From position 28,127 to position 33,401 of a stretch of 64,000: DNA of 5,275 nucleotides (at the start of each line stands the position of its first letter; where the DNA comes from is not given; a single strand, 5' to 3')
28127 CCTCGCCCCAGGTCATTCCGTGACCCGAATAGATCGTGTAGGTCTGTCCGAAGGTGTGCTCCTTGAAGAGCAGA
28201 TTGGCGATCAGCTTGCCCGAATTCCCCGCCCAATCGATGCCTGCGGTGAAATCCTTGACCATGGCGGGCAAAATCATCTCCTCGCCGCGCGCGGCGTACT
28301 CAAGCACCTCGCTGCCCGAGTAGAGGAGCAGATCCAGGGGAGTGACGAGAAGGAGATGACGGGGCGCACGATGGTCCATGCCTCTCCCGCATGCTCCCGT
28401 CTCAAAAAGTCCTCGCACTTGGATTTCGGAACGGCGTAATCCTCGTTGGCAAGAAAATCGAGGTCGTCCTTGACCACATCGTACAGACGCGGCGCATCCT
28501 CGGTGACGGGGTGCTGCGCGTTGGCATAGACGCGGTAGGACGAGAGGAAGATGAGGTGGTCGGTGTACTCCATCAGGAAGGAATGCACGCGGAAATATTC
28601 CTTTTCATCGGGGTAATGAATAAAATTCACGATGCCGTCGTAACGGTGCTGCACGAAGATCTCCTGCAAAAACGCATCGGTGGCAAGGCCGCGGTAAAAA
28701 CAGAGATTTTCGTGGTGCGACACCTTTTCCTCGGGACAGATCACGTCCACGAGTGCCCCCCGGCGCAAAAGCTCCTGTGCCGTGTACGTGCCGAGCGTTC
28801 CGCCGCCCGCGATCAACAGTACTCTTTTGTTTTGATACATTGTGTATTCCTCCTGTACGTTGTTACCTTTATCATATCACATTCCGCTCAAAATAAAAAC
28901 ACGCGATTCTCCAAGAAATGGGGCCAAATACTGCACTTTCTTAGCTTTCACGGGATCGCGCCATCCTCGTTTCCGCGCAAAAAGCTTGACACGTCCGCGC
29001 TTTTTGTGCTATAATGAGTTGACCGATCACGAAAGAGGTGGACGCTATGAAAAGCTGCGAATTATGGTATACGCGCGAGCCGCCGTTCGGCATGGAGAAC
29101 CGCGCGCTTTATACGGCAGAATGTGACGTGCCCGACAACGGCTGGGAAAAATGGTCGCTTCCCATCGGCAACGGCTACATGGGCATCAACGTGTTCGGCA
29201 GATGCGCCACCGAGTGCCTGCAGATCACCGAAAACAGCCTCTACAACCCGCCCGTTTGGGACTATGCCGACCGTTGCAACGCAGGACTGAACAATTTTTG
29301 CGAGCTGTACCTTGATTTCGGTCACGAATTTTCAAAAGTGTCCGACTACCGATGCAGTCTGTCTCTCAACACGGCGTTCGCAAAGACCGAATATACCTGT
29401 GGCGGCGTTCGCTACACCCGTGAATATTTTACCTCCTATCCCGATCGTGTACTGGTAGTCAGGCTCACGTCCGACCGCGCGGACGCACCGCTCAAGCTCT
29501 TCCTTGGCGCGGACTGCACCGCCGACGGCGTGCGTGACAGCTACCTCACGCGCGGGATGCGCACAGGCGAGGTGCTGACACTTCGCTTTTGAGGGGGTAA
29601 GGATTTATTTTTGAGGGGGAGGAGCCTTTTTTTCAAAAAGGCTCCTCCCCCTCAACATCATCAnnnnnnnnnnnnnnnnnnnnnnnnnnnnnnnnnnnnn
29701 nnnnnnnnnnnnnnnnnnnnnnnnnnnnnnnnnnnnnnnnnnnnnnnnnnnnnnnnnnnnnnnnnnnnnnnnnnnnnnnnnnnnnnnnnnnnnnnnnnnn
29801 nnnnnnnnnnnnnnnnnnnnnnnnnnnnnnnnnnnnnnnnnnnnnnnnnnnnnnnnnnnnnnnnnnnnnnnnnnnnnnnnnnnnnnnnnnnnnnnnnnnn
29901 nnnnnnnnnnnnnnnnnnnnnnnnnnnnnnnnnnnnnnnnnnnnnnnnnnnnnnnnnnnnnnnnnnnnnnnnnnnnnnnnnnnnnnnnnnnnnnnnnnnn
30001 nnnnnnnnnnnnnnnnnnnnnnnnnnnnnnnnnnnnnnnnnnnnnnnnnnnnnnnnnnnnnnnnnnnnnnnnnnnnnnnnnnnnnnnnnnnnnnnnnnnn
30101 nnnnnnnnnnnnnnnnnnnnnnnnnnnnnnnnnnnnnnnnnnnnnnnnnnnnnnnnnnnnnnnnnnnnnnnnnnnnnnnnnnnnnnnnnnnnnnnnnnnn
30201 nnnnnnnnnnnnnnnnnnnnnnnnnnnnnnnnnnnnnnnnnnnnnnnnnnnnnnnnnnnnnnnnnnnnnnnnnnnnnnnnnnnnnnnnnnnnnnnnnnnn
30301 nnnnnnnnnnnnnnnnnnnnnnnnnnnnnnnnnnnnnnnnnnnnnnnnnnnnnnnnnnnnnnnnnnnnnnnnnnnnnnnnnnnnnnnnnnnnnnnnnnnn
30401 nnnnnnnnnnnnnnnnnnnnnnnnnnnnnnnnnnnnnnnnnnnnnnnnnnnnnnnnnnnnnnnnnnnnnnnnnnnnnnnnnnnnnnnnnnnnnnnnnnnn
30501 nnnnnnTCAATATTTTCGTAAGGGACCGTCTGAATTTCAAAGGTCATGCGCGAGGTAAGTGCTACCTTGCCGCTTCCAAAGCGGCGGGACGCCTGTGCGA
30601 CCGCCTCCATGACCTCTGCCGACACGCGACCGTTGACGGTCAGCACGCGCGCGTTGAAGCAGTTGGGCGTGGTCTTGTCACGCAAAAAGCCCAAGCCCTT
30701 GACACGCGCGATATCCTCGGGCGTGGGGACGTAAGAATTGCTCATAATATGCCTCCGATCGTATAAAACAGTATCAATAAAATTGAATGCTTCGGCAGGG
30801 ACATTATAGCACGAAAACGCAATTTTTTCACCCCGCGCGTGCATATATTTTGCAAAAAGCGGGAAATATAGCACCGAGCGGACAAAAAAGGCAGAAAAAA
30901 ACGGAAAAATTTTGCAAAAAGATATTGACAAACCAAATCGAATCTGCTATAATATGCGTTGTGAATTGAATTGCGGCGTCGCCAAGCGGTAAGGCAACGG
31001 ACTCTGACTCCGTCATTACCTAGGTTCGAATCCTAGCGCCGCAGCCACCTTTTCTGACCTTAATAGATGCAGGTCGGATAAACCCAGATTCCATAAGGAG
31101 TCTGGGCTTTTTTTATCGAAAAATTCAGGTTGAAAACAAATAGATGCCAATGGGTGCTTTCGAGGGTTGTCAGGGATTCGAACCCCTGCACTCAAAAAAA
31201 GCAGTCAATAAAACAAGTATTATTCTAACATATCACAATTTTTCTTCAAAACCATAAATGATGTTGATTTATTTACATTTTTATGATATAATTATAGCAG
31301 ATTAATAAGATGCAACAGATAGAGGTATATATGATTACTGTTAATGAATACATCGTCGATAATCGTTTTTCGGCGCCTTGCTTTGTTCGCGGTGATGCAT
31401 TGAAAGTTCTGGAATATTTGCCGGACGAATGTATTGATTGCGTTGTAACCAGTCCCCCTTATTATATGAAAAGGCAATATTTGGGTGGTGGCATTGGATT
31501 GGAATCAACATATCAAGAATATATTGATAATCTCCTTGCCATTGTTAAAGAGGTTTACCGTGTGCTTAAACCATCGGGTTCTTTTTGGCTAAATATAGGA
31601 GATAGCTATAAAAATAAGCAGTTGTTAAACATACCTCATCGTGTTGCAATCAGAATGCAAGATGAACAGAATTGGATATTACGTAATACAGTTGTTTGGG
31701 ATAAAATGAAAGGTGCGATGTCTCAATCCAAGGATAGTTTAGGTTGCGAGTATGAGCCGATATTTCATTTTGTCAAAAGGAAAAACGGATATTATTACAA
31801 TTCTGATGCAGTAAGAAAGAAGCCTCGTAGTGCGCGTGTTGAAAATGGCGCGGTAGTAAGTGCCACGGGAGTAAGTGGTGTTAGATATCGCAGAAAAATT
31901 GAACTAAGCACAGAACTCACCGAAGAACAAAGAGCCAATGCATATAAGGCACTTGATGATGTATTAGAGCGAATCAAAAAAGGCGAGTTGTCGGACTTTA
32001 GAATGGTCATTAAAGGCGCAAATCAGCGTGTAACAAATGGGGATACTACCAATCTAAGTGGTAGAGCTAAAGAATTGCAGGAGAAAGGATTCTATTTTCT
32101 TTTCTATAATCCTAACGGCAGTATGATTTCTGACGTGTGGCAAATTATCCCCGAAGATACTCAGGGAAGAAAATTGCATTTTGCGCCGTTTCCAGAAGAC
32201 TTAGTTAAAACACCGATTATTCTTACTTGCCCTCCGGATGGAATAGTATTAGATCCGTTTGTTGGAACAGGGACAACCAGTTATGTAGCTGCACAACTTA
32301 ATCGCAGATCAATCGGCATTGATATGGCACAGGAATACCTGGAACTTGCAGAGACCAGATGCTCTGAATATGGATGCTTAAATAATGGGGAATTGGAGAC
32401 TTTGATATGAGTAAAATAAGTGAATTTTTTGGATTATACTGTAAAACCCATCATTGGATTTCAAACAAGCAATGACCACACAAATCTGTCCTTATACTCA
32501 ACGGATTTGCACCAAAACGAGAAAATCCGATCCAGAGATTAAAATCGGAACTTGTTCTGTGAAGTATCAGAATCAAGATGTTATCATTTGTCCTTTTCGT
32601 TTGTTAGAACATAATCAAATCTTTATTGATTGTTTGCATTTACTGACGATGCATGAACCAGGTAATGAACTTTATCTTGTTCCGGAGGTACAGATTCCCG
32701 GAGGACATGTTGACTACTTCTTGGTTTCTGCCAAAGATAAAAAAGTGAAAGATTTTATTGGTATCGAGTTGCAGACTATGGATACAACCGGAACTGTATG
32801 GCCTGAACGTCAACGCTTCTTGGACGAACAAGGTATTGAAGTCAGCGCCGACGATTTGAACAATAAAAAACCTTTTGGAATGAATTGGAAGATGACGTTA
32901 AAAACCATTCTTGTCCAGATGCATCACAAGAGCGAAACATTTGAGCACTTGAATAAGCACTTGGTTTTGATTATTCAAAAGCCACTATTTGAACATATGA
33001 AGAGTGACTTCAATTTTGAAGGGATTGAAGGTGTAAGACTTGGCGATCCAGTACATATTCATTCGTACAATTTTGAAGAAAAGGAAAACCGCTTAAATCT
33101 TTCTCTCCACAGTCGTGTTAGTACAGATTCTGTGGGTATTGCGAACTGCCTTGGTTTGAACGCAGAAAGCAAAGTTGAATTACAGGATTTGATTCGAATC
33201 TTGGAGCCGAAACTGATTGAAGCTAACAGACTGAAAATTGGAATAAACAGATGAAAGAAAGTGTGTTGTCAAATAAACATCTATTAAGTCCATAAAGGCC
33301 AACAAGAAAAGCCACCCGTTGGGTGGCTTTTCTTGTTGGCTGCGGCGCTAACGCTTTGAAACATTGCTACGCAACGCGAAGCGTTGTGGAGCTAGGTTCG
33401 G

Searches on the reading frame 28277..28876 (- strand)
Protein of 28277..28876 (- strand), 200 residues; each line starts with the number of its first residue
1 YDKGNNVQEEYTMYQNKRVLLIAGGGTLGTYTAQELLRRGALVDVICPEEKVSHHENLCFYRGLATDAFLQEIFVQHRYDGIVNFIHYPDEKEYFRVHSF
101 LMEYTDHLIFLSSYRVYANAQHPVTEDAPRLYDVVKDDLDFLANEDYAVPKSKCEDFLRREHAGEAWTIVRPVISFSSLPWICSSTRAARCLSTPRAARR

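Call 44: search_protein_families(library=pfam, proteins=[window:28277-28876:-], max_evalue=0.00001)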
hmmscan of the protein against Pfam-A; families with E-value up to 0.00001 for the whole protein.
window:28277-28876:- (200 aa): 0 families

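Call 46: search_protein_families(library=pfam, proteins=[window:28277-28876:-], max_evalue=0.01)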
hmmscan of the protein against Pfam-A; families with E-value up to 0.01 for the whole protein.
window:28277-28876:- (200 aa): 1 family
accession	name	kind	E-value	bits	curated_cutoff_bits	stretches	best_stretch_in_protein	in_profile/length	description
PF13241.12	NAD_binding_7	-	0.00035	21.6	22.1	1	17-51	7-41/104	Putative NAD(P)-binding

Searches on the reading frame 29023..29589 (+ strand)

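Call 44: search_protein_families(library=pfam, proteins=[window:29023-29589:+], max_evalue=0.00001)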
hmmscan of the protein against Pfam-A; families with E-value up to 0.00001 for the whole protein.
window:29023-29589:+ (189 aa): 1 family
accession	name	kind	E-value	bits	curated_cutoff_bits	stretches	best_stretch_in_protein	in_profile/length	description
PF14498.12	Glyco_hyd_65N_2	-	9.1e-25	88.5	27.7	2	91-154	90-152/234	Glycosyl hydrolase family 65, N-terminal domain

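Call 46: search_protein_families(library=pfam, proteins=[window:29038-29589:+], max_evalue=0.01)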
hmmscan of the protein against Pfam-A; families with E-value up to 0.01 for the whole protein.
window:29038-29589:+ (184 aa): 1 family
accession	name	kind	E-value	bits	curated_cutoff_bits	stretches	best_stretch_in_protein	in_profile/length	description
PF14498.12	Glyco_hyd_65N_2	-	8.2e-25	88.6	27.7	2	86-149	90-152/234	Glycosyl hydrolase family 65, N-terminal domain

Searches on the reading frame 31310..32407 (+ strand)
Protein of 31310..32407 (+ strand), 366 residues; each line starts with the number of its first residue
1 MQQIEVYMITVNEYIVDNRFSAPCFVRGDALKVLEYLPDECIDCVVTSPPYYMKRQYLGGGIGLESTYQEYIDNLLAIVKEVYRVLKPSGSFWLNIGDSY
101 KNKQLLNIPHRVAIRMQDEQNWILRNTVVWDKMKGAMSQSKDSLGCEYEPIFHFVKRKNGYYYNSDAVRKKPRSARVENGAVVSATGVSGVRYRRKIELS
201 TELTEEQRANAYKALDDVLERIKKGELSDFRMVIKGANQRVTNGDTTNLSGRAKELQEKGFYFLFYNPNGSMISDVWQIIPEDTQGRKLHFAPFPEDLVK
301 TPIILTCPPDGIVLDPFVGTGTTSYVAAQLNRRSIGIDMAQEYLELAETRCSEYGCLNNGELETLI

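Call 44: search_protein_families(library=pfam, proteins=[window:31310-32407:+], max_evalue=0.00001)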
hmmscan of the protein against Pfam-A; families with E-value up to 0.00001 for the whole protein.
window:31310-32407:+ (366 aa): 4 families
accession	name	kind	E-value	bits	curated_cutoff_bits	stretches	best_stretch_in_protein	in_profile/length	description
PF01555.25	N6_N4_Mtase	-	5.3e-52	177.4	26.7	1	42-348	1-220/221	DNA methylase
PF13847.12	Methyltransf_31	-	4.6e-07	30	27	0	312-355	6-52/145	Methyltransferase domain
PF08241.18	Methyltransf_11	-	4.2e-06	27.8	21.2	0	70-93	71-94/95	Methyltransferase domain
PF13649.12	Methyltransf_25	-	8e-06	26.9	27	0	313-356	1-46/97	Methyltransferase domain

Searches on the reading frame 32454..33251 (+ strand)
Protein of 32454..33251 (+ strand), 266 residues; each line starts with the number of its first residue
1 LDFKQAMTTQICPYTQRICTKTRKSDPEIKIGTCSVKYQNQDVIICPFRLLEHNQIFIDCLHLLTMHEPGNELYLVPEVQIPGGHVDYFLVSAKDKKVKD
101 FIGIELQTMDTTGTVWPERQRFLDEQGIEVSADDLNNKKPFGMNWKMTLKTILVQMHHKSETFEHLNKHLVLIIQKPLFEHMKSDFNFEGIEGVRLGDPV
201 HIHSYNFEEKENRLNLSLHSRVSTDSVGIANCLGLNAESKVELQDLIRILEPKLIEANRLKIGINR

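Call 44: search_protein_families(library=pfam, proteins=[window:32454-33251:+], max_evalue=0.00001)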
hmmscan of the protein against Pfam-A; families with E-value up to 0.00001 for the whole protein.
window:32454-33251:+ (266 aa): 1 family
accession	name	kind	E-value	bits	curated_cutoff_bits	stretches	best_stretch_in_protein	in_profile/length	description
PF12183.14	NotI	-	2.4e-06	27.5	22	1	10-183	14-207/238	Restriction endonuclease NotI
